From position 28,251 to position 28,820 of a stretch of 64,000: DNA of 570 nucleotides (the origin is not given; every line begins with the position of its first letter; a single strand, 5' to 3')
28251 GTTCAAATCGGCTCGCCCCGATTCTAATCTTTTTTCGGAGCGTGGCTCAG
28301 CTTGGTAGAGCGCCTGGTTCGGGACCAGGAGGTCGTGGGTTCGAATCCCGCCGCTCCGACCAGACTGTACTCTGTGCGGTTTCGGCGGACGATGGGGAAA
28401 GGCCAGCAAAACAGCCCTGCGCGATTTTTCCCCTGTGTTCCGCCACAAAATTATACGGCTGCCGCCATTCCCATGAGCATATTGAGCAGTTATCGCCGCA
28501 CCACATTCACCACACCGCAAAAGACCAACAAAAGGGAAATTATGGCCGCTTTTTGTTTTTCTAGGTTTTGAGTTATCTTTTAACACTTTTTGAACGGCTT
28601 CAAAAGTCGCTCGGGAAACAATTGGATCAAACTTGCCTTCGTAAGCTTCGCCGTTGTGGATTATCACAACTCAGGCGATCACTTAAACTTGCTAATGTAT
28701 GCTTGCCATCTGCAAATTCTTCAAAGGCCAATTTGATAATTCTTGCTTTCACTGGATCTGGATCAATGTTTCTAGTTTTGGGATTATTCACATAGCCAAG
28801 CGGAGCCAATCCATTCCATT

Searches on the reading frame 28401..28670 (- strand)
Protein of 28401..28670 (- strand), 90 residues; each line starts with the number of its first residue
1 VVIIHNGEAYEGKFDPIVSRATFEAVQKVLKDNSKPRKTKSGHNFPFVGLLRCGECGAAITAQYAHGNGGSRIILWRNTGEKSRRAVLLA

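Call 51: search_protein_families(library=pfam, proteins=[window:28401-28670:-], max_evalue=0.01)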
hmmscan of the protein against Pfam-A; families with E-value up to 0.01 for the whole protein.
seq(90 aa): 2 families
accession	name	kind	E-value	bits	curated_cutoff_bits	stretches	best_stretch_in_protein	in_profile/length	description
PF13408.12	Zn_ribbon_recom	-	1.8e-05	25.5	25.3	1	46-77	1-28/58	Recombinase zinc beta ribbon domain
PF07508.19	Recombinase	-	0.0074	17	21.1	0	6-33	75-102/102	Recombinase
